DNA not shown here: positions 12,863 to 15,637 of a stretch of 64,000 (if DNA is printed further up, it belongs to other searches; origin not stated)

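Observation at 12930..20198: Orphan type IV coupling-protein ATPase module next to tRNA-Pro and divergent from a giant Calx-beta adhesin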

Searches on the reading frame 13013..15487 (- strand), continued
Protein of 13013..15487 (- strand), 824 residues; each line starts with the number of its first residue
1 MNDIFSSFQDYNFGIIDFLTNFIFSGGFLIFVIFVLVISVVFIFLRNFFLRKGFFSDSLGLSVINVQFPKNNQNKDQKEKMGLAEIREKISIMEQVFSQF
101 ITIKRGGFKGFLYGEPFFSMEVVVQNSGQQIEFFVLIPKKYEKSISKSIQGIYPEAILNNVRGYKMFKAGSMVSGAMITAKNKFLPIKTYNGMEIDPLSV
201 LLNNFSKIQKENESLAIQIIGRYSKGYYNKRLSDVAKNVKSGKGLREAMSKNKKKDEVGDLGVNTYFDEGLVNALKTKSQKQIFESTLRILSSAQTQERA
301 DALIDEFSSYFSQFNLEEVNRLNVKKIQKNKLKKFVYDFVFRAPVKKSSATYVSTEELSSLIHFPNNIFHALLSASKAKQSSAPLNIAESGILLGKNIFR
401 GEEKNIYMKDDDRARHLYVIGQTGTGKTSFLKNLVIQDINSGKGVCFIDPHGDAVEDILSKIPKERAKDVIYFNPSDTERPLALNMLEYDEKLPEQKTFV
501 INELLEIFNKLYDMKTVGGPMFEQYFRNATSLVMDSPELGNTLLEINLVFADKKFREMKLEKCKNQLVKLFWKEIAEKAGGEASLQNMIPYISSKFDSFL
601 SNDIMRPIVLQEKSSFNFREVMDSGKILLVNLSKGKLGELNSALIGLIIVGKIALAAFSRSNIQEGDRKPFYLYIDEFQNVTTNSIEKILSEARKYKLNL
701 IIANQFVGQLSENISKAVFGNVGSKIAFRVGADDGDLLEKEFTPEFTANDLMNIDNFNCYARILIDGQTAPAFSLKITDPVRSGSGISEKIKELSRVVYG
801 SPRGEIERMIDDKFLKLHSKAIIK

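Call 20: find_related_loci(query=A1, collection=genome_contigs, flank=10000)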
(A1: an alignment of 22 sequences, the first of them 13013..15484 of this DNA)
Query A1 (823 aa) in genome_contigs; peptide patterns used: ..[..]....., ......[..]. (x = any residue, [..] = any of these).
600 stretches matched a pattern (row limit reached: there are more); 594 encode a relative of the query (tblastn E <= 1e-3); the best 80 are kept; 80 distinct loci.
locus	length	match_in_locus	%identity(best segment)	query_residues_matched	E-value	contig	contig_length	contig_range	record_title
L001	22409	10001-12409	54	21-819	0e+0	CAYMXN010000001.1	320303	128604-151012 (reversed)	MAG TPA_asm: uncultured Candidatus Saccharibacteria bacterium isolate SRP292972_co3_20 genome assembly, contig: NODE_39_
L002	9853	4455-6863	54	21-819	0e+0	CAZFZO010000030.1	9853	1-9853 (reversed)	MAG TPA_asm: uncultured Candidatus Saccharibacteria bacterium isolate SRP278252_co1_151 genome assembly, contig: NODE_12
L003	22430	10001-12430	52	25-813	0e+0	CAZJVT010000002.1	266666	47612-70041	MAG TPA_asm: uncultured Candidatus Saccharibacteria bacterium isolate SRP292972_co3_103 genome assembly, contig: NODE_59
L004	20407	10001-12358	53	52-821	0e+0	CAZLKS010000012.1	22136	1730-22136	MAG TPA_asm: uncultured Candidatus Saccharibacteria bacterium isolate SRP278252_co2_270 genome assembly, contig: NODE_47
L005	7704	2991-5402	52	14-813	0e+0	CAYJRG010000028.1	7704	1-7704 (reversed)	MAG TPA_asm: uncultured Candidatus Saccharibacteria bacterium isolate ERP125453_co1_239 genome assembly, contig: NODE_11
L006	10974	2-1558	80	304-822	0e+0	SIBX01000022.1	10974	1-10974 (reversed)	MAG: Candidatus Paceibacterota bacterium isolate Baikal-deep-G188 BACOMB-C28863, whole genome shotgun sequence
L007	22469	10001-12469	51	9-816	0e+0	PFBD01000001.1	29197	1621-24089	MAG: Candidatus Harrisonbacteria bacterium CG10_big_fil_rev_8_21_14_0_10_49_15 CG10_8_21_14_0.10_scaffold_3817_c, whole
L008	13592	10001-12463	48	17-813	0e+0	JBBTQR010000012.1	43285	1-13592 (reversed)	MAG: Patescibacteria group bacterium isolate H41-bin256_1 H41_bin256_1_000000000012, whole genome shotgun sequence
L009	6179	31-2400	49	39-815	0e+0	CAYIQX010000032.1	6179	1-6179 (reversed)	MAG TPA_asm: uncultured Candidatus Saccharibacteria bacterium isolate ERP119705_co25_682 genome assembly, contig: NODE_1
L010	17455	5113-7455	48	48-815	0e+0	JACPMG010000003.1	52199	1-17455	MAG: Candidatus Sungiibacteriota bacterium isolate NC_groundwater_543_Ag_S-0.1um_48_11 S35_SO-1_scaffold_94479, whole ge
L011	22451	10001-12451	45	5-809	0e+0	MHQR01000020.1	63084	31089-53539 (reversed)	MAG: Candidatus Sungbacteria bacterium RIFCSPLOWO2_01_FULL_54_21 rifcsplowo2_01_scaffold_405, whole genome shotgun seque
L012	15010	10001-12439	46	22-815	0e+0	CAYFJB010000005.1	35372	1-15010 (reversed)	MAG TPA_asm: uncultured Candidatus Saccharibacteria bacterium isolate ERP013524_co1_131 genome assembly, contig: NODE_18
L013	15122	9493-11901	46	34-811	0e+0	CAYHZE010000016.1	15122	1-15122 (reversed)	MAG TPA_asm: uncultured Candidatus Saccharibacteria bacterium isolate ERP119705_co17_184 genome assembly, contig: NODE_5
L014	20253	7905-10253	47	31-809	0e+0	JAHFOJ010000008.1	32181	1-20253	MAG: Candidatus Giovannonibacteria bacterium isolate nzgw500 NODE_992_length_32182_cov_3.853997, whole genome shotgun se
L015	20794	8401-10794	46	14-799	0e+0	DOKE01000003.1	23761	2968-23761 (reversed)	MAG TPA_asm: Candidatus Moraniibacteriota bacterium isolate UBA9338 contig_1538, whole genome shotgun sequence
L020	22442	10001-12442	46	10-809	0e+0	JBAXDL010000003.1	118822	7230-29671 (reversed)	MAG: bacterium isolate ELA218 MAG218_3, whole genome shotgun sequence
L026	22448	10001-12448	43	9-809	0e+0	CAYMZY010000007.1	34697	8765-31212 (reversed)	MAG TPA_asm: uncultured Bdellovibrionales bacterium isolate SRP286056_co1_431 genome assembly, contig: NODE_1316_length_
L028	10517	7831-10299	45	15-820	0e+0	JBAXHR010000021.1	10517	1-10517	MAG: Candidatus Moraniibacteriota bacterium isolate ELA328 MAG328_21, whole genome shotgun sequence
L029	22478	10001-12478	45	15-823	0e+0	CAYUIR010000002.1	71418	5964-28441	MAG TPA_asm: uncultured Bdellovibrionales bacterium isolate SRP219642_co6_142 genome assembly, contig: NODE_196_length_7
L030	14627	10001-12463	45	15-809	0e+0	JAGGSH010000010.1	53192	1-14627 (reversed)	MAG: bacterium isolate AUK017 PB_MANV_017_c_000000000045, whole genome shotgun sequence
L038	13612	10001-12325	47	57-816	0e+0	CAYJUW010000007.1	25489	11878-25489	MAG TPA_asm: uncultured Candidatus Saccharibacteria bacterium isolate ERP125453_co1_301 genome assembly, contig: NODE_17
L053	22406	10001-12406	44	27-809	0e+0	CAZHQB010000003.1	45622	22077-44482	MAG TPA_asm: uncultured Micavibrio sp. isolate SRP163575_co1_39 genome assembly, contig: NODE_1451_length_45622_cov_9.06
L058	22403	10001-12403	44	27-809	0e+0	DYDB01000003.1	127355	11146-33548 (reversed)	MAG TPA_asm: Micavibrio sp. isolate IMS_BF-2 NODE_7_length_127361_cov_45.8746, whole genome shotgun sequence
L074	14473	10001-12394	43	18-799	0e+0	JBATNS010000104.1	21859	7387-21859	MAG: Candidatus Moraniibacteriota bacterium isolate MFD10518_ilm_asm_bin9 k127_321070, whole genome shotgun sequence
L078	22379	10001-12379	45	34-799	0e+0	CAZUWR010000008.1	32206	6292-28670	MAG TPA_asm: uncultured Bdellovibrionales bacterium isolate SRP278252_co2_235 genome assembly, contig: NODE_2697_length_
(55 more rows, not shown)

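Call 34: search_solved_structures(query=A1, max_evalue=1, show_alignments=2)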
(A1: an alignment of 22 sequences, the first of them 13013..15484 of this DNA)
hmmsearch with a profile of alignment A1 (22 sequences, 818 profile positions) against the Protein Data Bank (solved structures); distinct sequences matched with E-value up to 1: 6.
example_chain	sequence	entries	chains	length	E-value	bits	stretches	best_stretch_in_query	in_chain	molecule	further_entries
1gl6_A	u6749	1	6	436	9.3e-08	33.8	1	399-450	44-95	ATPASE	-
1e9r_A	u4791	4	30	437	9.4e-08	33.8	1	399-450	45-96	CONJUGAL TRANSFER PROTEIN TRWB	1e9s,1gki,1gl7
6sz9_A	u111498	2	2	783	0.00056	21.3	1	393-456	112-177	IcmO (DotL)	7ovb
9x1l_A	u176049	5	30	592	0.018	16.3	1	403-448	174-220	DNA helicase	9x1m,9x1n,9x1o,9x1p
2kjq_A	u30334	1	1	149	0.019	16.2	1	399-443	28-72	DnaA-related protein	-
11kk_A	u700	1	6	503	0.59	11.3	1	393-447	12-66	HerA like helicase YjgR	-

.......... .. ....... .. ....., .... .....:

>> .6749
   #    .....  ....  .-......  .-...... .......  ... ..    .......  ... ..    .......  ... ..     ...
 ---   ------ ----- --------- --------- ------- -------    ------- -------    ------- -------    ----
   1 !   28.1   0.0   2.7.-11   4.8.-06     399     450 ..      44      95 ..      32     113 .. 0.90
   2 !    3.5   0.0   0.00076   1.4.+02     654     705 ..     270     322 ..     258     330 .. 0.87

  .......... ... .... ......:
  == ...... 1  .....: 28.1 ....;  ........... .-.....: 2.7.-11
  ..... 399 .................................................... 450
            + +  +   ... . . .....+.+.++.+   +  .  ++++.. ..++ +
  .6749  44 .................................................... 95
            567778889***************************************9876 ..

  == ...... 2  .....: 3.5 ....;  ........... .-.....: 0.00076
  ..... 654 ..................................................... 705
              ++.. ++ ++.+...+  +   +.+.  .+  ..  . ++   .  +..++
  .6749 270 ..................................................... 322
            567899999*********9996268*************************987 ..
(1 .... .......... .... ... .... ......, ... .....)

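Call 35: predict_structure(alignment_id=A1)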
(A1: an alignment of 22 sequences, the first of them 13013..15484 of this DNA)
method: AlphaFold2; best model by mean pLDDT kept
length: 823 residues; sequences in the alignment: 22
mean_pLDDT: 81.1   pTM: 0.57
mean pLDDT of the five models: 81.1, 77.3, 75.9, 73.8, 72.8
residues with pLDDT >= 90: 218; 70-90: 469; 50-70: 95; < 50: 41
segments of 3 or more residues with pLDDT < 50: 70-79, 251-264, 367-375
pLDDT, mean of each block of 10 residues (from residue 1): 50 61 79 89 87 84 79 43 81 92 83 88 68 91 91 87 78 92 90 79 63 88 88 88 77 41 60 91 93 90 86 86 88 90 79 93 62 52 87 85 88 85 86 93 91 88 93 89 88 86 86 73 87 85 86 86 85 69 65 75 84 91 94 71 88 88 86 81 73 84 72 54 83 82 85 85 87 85 75 92 88 69 53
secondary structure, 60 per line:
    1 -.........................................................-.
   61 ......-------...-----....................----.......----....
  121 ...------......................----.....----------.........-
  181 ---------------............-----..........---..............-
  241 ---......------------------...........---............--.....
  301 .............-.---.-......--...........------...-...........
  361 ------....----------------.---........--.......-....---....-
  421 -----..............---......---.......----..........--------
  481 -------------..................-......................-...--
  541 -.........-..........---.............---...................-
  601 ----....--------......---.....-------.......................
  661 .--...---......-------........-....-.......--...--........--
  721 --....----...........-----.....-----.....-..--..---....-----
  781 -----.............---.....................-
elements in order (helices of 4 or more, strands of 3 or more residues): H2-58 E60-66 H82-101 H106-112 E117-123 E130-137 H138-151 E156-160 E171-179 H196-207 E213-222 H226-239 H244-249 H268-278 E282-293 H296-313 E321-326 H329-339 E350-353 H354-360 H367-370 E391-398 E401-407 H409-412 E416-419 H426-439 E443-448 H452-458 H463-468 E469-472 H494-511 H513-534 H542-550 H552-561 H565-577 H581-599 H605-608 H617-622 E626-630 H638-661 E670-675 H683-690 H692-695 E697-703 H711-718 E723-726 H731-741 H747-751 E757-761 E772-775 H786-798 H802-822

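Call 38: fold_search(model_id=the predicted structure, library=pdb)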
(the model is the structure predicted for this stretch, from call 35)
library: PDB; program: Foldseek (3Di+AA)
matches with E <= 10: 853; with E <= 0.001: 101
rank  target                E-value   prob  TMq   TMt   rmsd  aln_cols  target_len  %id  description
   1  7o42_A                3.9e-14  1.00  0.27  0.24  21.0       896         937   10  TrwK/VirB4unbound trimer of dimers complex (with Hcp1) from the R388 type IV secretion system determined by cryo-EM. (released 2022-06-22)
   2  8rtd_O                1.2e-13  1.00  0.29  0.30  20.4       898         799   11  Stalk-Arches-IMC structure from the fully-assembled R388 type IV secretion system determined by cryo-EM. (released 2024-06-19)
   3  8rtd_T                1.4e-13  1.00  0.29  0.30  20.6       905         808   11  Stalk-Arches-IMC structure from the fully-assembled R388 type IV secretion system determined by cryo-EM. (released 2024-06-19)
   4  8rtd_P                3.9e-13  1.00  0.28  0.30  21.1       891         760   11  Stalk-Arches-IMC structure from the fully-assembled R388 type IV secretion system determined by cryo-EM. (released 2024-06-19)
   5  7o43_B                6.9e-13  1.00  0.31  0.32  21.4       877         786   12  TrwK/VirB4unbound dimer complex from R388 type IV secretion system determined by cryo-EM. (released 2022-06-22)
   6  8rtd_g                1.3e-12  1.00  0.28  0.30  20.3       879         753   11  Stalk-Arches-IMC structure from the fully-assembled R388 type IV secretion system determined by cryo-EM. (released 2024-06-19)
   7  7o43_A                5.8e-12  1.00  0.28  0.29  21.2       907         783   11  TrwK/VirB4unbound dimer complex from R388 type IV secretion system determined by cryo-EM. (released 2022-06-22)
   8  7o42_E                6.0e-12  1.00  0.28  0.26  21.1       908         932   10  TrwK/VirB4unbound trimer of dimers complex (with Hcp1) from the R388 type IV secretion system determined by cryo-EM. (released 2022-06-22)
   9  8rtb_A                5.6e-11  1.00  0.23  0.25  19.9       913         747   10  Extended inner membrane complex (IMC) protomer structure (TrwM/VirB3-TrwK/VirB4-TrwI/VirB6-TrwG/VirB8-TrwE/VirB10) fro (released 2024-06-19)
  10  1gl6_B                8.8e-11  1.00  0.36  0.65   6.8       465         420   14  Plasmid coupling protein TrwB in complex with the non-hydrolysable GTP analogue GDPNP (released 2002-05-16)
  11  8rtd_V                1.3e-10  1.00  0.23  0.26  20.4       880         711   10  Stalk-Arches-IMC structure from the fully-assembled R388 type IV secretion system determined by cryo-EM. (released 2024-06-19)
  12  1e9s_A                1.6e-10  1.00  0.36  0.64   5.2       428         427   15  Bacterial conjugative coupling protein TrwBdeltaN70. Unbound monoclinic form. (released 2001-02-06)
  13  1gl7_B                1.8e-10  1.00  0.36  0.67   6.3       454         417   16  Plasmid coupling protein TrwB in complex with the non-hydrolisable ATP-analogue ADPNP. (released 2002-05-16)
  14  1gl7_G                1.9e-10  1.00  0.31  0.57   8.8       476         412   16  Plasmid coupling protein TrwB in complex with the non-hydrolisable ATP-analogue ADPNP. (released 2002-05-16)
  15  1e9s_I                2.0e-10  1.00  0.37  0.66   5.5       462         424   14  Bacterial conjugative coupling protein TrwBdeltaN70. Unbound monoclinic form. (released 2001-02-06)
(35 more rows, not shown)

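Call 53: find_homologous_proteins(query=A3, max_evalue=0.001)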
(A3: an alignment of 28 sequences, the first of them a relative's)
Query A3 (28 sequences) (133 aa, profile of the alignment): 271 proteins with E <= 0.001 among 4742 candidates; the best 120 are listed.
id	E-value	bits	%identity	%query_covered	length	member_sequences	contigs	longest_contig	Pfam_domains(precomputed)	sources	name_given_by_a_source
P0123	4.0e-32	130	38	92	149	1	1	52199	-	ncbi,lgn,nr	ncbi:MAG: hypothetical protein HYW91_00290 [Candidatus Sungbacteria bacterium]|nr:hypothetical prote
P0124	5.0e-32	129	38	95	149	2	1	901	-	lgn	-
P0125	5.8e-32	129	-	-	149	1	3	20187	-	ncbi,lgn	ncbi:MAG TPA: hypothetical protein VF817_00330 [Patescibacteria group bacterium]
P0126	4.1e-31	126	33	50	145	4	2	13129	-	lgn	-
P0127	5.4e-31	126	-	-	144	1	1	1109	-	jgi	jgi:hypothetical protein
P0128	1.0e-30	125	39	92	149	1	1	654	-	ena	-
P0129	1.3e-30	125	92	100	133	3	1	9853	-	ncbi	-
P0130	1.5e-30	125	26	91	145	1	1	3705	-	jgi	jgi:hypothetical protein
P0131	2.1e-30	124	25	91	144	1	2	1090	-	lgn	-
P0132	2.2e-30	124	40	92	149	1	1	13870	-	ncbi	-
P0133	2.4e-30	124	-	-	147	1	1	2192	-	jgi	jgi:hypothetical protein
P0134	2.8e-30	124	-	-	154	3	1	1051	-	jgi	-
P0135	3.5e-30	123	31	59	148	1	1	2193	-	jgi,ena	-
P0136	7.8e-30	122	26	91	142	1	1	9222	-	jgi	jgi:hypothetical protein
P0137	1.1e-29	122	-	-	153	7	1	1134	-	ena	-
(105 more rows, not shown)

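Call 59: search_protein_families(library=padloc, proteins=[window:13013-15487:-, L028:7255-7686:+, L030:8479-8793:+, L029:6623-9190:+], max_evalue=0.01)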
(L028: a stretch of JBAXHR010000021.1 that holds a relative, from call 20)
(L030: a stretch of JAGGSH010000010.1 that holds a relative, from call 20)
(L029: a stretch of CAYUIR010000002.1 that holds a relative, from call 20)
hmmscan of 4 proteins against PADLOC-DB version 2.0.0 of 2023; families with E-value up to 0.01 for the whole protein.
window:13013-15487:- (824 aa): 7 families
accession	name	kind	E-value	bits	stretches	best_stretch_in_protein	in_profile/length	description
PDLC04140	mad8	-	2e-18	65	1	392-731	4-254/314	mads_8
PDLC04103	HerA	-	8.6e-07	25.7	1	414-453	172-211/579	-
PDLC01055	HerA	-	2.9e-05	21.1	1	398-443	143-186/532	Type III coevolved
PDLC04105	HerA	-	5e-05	20.1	0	413-453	165-206/576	-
PDLC02185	HerA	-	0.0028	14.5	0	390-439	140-188/585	-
PDLC04106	HerA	-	0.0039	13.7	0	680-734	535-586/667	-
PDLC04100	HerA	-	0.0061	13.3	0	391-438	141-186/580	-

L028:7255-7686:+ (144 aa): 0 families

L030:8479-8793:+ (104 aa): 1 family
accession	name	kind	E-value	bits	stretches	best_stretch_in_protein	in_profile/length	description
PDLC04113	JukA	-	0.0057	14.3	0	30-68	104-142/245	-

L029:6623-9190:+ (855 aa): 0 families
